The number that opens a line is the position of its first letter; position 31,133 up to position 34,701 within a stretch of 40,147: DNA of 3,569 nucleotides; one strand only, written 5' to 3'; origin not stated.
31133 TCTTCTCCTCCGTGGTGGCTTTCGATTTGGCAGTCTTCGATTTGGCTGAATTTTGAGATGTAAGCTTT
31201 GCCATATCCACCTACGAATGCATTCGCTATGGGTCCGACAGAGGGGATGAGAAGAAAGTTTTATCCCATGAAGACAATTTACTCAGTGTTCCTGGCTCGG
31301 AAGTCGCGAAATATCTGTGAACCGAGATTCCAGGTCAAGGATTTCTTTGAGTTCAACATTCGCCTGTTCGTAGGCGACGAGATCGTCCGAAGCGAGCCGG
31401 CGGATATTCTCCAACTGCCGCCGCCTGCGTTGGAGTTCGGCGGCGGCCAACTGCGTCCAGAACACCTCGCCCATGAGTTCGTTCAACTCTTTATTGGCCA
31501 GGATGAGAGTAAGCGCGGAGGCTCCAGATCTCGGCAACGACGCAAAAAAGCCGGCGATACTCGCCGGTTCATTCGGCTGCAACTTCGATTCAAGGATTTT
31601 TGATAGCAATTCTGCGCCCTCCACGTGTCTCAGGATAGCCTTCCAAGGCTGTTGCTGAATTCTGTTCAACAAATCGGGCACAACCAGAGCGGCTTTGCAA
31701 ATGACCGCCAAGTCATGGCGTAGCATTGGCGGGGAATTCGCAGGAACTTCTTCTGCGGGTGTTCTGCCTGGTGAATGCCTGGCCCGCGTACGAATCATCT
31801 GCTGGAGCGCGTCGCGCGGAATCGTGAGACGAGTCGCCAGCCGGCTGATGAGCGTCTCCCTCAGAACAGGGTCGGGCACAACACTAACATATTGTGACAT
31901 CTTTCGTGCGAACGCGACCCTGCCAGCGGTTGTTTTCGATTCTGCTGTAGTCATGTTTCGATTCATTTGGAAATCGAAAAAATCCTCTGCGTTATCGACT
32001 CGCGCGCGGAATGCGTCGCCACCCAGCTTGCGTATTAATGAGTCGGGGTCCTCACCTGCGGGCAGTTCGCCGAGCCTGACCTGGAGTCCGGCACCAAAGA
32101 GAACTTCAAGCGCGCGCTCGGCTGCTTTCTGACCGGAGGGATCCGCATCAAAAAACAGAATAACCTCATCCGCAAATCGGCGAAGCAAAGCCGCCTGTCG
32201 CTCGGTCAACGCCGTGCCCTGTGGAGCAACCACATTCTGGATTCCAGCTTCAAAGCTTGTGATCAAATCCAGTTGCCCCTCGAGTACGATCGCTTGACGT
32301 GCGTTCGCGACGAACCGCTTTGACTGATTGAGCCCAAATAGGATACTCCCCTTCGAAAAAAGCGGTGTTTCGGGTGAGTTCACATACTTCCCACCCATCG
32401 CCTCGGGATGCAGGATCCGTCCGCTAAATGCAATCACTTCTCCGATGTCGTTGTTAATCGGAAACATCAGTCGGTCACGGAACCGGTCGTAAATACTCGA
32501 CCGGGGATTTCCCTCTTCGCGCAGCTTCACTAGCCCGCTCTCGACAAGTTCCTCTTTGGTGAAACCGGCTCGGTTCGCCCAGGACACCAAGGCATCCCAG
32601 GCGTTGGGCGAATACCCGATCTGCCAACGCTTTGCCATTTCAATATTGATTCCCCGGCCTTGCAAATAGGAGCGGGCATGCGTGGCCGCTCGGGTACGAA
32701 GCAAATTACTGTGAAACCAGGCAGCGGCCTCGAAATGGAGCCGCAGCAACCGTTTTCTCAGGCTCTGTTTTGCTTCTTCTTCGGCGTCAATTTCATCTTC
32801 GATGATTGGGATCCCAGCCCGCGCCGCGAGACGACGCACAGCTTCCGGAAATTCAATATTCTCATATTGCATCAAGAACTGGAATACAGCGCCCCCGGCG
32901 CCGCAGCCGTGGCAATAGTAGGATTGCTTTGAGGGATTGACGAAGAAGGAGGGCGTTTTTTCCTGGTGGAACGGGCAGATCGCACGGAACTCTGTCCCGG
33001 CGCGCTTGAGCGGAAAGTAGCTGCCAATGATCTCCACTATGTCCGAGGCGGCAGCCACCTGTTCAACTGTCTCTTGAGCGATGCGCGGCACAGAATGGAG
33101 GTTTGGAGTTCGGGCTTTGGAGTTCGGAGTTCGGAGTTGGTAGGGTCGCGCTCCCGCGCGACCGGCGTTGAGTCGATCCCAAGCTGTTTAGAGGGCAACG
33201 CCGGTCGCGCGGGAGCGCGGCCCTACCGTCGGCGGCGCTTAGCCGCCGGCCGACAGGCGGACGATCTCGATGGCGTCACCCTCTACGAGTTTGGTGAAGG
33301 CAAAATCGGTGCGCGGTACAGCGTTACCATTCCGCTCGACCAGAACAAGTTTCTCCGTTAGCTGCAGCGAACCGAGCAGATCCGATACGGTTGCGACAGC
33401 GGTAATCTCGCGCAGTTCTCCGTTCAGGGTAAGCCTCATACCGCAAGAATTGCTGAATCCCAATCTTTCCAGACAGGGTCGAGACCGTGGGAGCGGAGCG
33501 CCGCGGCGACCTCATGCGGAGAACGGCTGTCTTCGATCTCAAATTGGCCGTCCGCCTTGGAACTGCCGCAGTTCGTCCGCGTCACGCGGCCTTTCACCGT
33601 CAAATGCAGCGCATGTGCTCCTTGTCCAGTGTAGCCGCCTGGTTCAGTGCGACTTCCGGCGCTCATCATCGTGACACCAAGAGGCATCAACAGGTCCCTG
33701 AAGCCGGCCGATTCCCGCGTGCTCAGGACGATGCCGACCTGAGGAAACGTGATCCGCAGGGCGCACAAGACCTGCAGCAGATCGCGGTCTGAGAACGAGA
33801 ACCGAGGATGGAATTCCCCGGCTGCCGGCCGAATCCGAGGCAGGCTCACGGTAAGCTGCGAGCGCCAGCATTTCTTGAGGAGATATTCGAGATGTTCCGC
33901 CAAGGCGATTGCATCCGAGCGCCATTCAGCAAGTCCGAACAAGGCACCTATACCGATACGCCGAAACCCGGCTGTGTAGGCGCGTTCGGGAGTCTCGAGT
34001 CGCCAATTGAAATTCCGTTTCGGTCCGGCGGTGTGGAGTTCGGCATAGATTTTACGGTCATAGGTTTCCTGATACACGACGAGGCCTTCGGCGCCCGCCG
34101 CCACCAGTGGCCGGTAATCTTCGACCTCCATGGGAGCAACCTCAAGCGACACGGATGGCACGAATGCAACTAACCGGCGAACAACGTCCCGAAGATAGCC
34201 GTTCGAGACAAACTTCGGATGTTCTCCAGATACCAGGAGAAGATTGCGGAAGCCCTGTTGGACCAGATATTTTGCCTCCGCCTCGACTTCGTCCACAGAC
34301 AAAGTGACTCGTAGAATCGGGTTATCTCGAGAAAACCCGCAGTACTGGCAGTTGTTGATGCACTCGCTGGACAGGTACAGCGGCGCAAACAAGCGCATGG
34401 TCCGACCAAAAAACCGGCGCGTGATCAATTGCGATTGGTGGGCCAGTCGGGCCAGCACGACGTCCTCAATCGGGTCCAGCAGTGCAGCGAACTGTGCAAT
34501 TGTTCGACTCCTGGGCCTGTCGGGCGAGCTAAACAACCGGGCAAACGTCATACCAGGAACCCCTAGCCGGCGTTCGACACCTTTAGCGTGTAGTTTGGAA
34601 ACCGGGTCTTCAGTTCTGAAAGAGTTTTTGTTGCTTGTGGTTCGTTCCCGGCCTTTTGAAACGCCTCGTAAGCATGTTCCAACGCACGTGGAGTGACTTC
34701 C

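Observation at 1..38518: Dispersed family of intergenic inverted tandem-oligomer arrays at more than ten gene boundaries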

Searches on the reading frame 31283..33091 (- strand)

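Call 31: search_protein_families(library=pfam, proteins=[window:31283-33091:-], max_evalue=0.001)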
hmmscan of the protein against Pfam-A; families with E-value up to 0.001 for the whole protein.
window:31283-33091:- (602 aa): 7 families
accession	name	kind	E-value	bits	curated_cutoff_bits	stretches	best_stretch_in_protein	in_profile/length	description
PF08275.17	DNAG_N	-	6.1e-38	130.2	26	1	126-257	1-127/128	DNA primase catalytic core, N-terminal domain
PF01807.25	Zn_ribbon_DnaG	-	4.8e-34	116.5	24.9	1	5-96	2-93/98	CHC2 zinc finger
PF13155.12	Toprim_2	-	4.8e-18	65.7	22.1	1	268-352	1-87/88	Toprim-like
PF13662.12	Toprim_4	-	2.7e-16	60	25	1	266-339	2-82/85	Toprim domain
PF01751.28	Toprim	-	8.1e-10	39.2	23.1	1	267-332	2-81/96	Toprim domain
PF10410.14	DnaB_bind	-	4.2e-09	37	20.6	1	372-426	1-55/56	DnaB-helicase binding domain of primase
PF13362.12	Toprim_3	-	7.9e-06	26.7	27.2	1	305-357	39-93/95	Toprim domain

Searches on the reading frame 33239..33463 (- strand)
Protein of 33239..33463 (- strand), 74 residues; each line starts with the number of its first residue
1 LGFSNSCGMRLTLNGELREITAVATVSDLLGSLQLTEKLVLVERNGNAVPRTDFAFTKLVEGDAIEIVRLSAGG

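Call 31: search_protein_families(library=pfam, proteins=[window:33239-33463:-], max_evalue=0.001)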
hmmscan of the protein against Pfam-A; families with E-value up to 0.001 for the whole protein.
window:33239-33463:- (74 aa): 2 families
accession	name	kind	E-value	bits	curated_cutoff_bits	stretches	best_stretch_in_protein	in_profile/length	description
PF02597.26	ThiS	-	1.6e-11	45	22.5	1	12-74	2-76/76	ThiS family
PF21965.2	SAMP2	-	0.00051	20.8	27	1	19-70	16-62/63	Small archaeal modifier protein 2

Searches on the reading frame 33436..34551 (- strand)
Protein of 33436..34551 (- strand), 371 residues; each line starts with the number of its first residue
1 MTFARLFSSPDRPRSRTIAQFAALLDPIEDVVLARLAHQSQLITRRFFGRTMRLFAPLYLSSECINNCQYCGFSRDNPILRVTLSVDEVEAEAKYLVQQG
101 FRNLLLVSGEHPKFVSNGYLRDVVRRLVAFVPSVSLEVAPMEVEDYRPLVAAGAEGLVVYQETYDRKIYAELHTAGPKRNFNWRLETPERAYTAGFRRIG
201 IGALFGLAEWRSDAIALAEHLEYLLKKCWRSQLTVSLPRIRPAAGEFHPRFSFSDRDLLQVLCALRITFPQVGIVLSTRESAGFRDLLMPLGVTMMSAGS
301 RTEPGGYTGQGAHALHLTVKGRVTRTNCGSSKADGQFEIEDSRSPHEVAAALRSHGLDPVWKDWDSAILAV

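Call 31: search_protein_families(library=pfam, proteins=[window:33436-34551:-], max_evalue=0.001)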
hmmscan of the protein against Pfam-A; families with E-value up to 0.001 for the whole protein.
window:33436-34551:- (371 aa): 2 families
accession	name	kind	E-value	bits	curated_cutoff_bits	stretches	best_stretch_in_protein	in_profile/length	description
PF06968.18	BATS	-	1.6e-15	57.5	22.2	1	236-357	1-87/88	Biotin and Thiamin Synthesis associated domain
PF04055.27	Radical_SAM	-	5.3e-11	43.4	29.5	1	61-205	4-150/166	Radical SAM superfamily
